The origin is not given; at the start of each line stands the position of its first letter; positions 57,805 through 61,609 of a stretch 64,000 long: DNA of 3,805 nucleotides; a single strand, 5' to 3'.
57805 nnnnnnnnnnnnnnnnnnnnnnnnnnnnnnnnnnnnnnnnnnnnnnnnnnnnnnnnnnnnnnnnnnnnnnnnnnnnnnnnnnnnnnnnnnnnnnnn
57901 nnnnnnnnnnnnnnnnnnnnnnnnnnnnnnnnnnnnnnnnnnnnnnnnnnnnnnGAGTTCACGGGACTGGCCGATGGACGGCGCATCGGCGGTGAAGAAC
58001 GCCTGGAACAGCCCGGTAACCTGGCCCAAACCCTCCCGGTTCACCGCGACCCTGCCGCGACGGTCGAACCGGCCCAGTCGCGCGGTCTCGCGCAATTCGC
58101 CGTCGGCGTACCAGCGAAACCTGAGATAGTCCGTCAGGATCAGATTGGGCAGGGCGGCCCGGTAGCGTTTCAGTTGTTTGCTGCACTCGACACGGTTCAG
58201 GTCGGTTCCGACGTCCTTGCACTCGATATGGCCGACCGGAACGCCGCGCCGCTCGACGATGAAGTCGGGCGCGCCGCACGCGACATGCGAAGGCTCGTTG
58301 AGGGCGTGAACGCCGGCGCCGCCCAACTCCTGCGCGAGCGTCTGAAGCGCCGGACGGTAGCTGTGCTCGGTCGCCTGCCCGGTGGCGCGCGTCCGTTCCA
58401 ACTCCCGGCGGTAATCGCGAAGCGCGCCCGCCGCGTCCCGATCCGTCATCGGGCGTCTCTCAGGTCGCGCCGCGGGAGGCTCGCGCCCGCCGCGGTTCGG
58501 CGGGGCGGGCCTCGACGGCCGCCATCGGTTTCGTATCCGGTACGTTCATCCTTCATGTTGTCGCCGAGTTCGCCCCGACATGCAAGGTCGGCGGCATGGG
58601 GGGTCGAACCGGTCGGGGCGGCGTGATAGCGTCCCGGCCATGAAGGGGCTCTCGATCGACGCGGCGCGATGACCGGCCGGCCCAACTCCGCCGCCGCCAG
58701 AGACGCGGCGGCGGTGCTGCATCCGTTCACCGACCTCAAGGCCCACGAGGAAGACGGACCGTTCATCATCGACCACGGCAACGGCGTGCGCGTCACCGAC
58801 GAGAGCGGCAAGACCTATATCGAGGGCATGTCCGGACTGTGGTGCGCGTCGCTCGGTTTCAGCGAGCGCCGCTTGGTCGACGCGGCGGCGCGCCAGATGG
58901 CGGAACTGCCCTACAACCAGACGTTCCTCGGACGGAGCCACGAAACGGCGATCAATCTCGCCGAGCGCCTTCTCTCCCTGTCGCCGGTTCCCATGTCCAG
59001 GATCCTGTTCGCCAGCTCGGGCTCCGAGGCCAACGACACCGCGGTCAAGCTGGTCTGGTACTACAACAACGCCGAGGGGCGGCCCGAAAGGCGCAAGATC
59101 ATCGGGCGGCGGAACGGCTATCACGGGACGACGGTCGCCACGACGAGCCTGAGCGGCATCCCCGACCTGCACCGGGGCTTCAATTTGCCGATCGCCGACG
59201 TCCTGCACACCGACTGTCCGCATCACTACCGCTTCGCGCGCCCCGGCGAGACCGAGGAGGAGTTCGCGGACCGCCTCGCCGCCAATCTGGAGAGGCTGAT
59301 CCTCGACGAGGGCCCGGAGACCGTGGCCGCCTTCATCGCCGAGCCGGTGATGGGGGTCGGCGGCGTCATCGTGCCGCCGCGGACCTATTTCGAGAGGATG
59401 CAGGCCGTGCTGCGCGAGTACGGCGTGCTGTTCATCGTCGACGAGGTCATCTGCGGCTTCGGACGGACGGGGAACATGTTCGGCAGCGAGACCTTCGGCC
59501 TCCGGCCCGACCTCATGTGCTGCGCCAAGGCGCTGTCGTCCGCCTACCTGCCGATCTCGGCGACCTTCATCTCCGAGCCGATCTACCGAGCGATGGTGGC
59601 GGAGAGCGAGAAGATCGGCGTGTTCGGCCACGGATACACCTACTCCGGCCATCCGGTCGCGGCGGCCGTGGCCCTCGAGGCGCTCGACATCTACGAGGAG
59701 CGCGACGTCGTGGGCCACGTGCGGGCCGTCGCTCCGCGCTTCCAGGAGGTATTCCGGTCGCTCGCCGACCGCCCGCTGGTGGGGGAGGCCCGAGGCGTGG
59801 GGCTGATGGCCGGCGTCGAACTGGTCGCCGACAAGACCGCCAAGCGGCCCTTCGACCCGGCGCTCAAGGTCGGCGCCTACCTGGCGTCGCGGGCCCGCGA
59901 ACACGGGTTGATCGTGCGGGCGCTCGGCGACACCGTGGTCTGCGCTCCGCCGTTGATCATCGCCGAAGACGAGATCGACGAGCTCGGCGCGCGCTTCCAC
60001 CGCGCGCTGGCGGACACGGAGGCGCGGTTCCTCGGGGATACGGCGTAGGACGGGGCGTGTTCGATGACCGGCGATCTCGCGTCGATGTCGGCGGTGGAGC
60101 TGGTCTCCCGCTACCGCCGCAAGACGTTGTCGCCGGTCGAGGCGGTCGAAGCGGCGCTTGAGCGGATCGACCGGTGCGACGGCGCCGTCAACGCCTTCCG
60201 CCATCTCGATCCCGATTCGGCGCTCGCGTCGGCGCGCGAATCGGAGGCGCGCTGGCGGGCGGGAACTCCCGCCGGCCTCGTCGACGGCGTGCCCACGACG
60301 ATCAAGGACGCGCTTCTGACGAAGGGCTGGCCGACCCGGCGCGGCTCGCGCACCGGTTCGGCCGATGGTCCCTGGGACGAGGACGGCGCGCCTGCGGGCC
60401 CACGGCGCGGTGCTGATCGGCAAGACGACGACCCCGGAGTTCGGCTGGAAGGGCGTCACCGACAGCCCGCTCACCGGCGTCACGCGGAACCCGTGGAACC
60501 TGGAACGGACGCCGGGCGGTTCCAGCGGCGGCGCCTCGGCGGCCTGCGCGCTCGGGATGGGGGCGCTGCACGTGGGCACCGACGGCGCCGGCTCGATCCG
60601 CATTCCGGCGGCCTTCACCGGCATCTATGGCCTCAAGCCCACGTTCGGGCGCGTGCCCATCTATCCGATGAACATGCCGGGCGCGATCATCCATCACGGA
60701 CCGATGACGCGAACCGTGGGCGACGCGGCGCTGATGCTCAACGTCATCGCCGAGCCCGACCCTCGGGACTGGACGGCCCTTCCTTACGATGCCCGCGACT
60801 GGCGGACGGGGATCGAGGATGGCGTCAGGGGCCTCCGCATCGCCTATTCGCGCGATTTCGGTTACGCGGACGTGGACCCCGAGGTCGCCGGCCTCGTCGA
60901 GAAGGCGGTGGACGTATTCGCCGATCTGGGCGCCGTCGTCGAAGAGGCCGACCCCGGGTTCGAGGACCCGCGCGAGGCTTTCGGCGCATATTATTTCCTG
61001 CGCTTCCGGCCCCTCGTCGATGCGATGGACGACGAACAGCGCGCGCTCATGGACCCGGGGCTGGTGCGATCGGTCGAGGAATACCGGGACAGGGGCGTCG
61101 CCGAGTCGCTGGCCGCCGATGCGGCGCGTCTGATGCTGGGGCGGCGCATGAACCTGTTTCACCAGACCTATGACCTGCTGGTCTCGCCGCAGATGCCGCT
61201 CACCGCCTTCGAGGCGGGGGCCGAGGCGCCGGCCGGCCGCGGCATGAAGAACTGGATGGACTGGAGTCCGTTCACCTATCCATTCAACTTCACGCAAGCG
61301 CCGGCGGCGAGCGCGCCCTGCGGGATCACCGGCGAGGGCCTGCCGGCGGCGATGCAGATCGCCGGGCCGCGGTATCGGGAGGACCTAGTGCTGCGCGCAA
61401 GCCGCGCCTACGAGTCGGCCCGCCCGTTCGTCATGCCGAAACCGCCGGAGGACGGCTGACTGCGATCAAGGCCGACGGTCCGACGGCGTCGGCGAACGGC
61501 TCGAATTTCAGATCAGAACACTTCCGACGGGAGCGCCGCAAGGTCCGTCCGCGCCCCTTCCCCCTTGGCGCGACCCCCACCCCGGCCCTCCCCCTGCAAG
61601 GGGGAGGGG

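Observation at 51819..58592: Tandem duplication of a stand-alone MmeI-like restriction-modification gene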

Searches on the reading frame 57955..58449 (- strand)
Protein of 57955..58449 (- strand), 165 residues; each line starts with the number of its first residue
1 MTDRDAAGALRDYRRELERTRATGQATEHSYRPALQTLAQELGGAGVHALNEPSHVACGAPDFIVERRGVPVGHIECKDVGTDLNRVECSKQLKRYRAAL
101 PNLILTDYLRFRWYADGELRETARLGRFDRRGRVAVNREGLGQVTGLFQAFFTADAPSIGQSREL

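Call 67: predict_structure(alignment_id=A3)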
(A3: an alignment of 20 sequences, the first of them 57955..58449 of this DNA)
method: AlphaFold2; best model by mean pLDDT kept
length: 165 residues; sequences in the alignment: 20
mean_pLDDT: 88.4   pTM: 0.85
mean pLDDT of the five models: 88.4, 88.3, 87.8, 87.5, 86.3
residues with pLDDT >= 90: 123; 70-90: 24; 50-70: 7; < 50: 11
segments of 3 or more residues with pLDDT < 50: 55-58, 160-165
pLDDT, mean of each block of 10 residues (from residue 1): 88 98 93 97 94 57 90 93 93 88 96 94 97 95 96 70 37
secondary structure, 60 per line:
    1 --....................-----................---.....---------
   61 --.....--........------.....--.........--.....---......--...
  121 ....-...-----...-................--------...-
elements in order: H3-22 H28-43 E47-51 E63-67 E70-77 H84-88 H91-99 E102-106 E110-115 E118-124 E126-128 E134-136 H138-153

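Call 69: fold_search(model_id=the predicted structure, library=pdb)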
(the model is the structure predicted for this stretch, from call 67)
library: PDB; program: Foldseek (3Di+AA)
matches with E <= 10: 240; with E <= 0.001: 8
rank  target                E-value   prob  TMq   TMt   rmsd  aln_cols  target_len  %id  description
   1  7lvv_D                4.2e-06  1.00  0.65  0.73   4.1       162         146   22  cryoEM structure DrdV-DNA complex (released 2021-03-17)
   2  7lo5_B                4.7e-06  1.00  0.66  0.12   3.7       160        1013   21  cryoEM structure DrdV-DNA complex (released 2021-03-17)
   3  7lvv_B                8.1e-06  1.00  0.65  0.12   4.0       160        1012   21  cryoEM structure DrdV-DNA complex (released 2021-03-17)
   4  7lo5_A                9.2e-06  1.00  0.67  0.12   3.4       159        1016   23  cryoEM structure DrdV-DNA complex (released 2021-03-17)
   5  7lo5_D                1.7e-05  1.00  0.65  0.12   3.7       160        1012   22  cryoEM structure DrdV-DNA complex (released 2021-03-17)
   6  7lvv_C                1.9e-05  1.00  0.68  0.77   3.2       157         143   23  cryoEM structure DrdV-DNA complex (released 2021-03-17)
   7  7lo5_C                3.2e-05  1.00  0.65  0.12   3.8       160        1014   21  cryoEM structure DrdV-DNA complex (released 2021-03-17)
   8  7lvv_A                3.7e-05  1.00  0.65  0.12   4.1       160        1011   22  cryoEM structure DrdV-DNA complex (released 2021-03-17)
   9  4beb_B                2.6e-01  0.38  0.34  0.08   8.2       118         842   14  MUTANT (K220E) OF THE HSDR SUBUNIT OF THE ECOR124I RESTRICTION ENZYME IN COMPLEX WITH ATP (released 2014-03-26)
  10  3s1s                  2.9e-01  0.60  0.40  0.10  10.0       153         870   11  Characterization and crystal structure of the type IIG restriction endonuclease BpuSI (released 2011-07-13)
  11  1b96_A                3.9e-01  0.11  0.29  0.22  16.6       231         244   13  ANALYSIS OF A MUTATIONAL HOT-SPOT IN THE ECORV RESTRICTION ENDONUCLEASE: A CATALYTIC ROLE FOR A MAIN CHAIN CARBONYL GR (released 1999-02-26)
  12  3ot2_A                4.7e-01  0.21  0.27  0.26   9.5       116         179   15  Crystal structure of a putative nuclease belonging to DUF820 (Ava_3926) from Anabaena variabilis ATCC 29413 at 1.96 A  (released 2010-10-06)
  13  1wdj_B                4.7e-01  0.14  0.26  0.28   9.6       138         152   17  Crystal structure of TT1808 from Thermus thermophilus HB8 (released 2004-11-17)
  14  3h1t                  5.7e-01  0.28  0.30  0.11   9.8       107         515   16  The fragment structure of a putative HsdR subunit of a type I restriction enzyme from Vibrio vulnificus YJ016 (released 2009-10-20)
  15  6h2j_B                5.7e-01  0.28  0.34  0.07   8.2       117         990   11  Crystal structure of the HsdR subunit of the EcoR124I restriction enzyme with the C-terminal domain (released 2018-08-08)
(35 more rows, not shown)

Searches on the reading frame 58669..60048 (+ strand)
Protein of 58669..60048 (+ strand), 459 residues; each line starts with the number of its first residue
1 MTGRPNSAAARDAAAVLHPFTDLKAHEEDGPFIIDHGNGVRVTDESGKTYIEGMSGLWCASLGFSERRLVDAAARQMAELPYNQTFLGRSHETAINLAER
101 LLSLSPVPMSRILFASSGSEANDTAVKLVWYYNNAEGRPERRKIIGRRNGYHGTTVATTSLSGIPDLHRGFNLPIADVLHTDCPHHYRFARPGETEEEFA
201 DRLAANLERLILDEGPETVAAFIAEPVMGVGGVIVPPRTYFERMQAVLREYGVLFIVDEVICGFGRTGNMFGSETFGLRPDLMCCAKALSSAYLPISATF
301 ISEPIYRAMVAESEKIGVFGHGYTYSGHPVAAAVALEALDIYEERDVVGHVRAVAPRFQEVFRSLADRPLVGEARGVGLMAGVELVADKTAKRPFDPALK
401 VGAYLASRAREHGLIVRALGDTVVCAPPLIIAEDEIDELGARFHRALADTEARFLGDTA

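Call 15: search_protein_families(library=pfam, proteins=[window:58669-60048:+], max_evalue=0.001)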
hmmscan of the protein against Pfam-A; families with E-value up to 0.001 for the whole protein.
window:58669-60048:+ (459 aa): 1 family
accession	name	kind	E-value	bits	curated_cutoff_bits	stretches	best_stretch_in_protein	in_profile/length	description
PF00202.27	Aminotran_3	-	6.1e-90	302.2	30.5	1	30-447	9-403/403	Aminotransferase class-III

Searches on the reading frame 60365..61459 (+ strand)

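Call 15: search_protein_families(library=pfam, proteins=[window:60365-61459:+], max_evalue=0.001)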
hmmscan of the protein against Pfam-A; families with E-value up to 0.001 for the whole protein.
window:60365-61459:+ (364 aa): 1 family
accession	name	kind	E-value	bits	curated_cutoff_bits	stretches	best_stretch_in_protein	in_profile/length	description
PF01425.27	Amidase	-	3.4e-80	270.7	27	1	5-343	82-445/445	Amidase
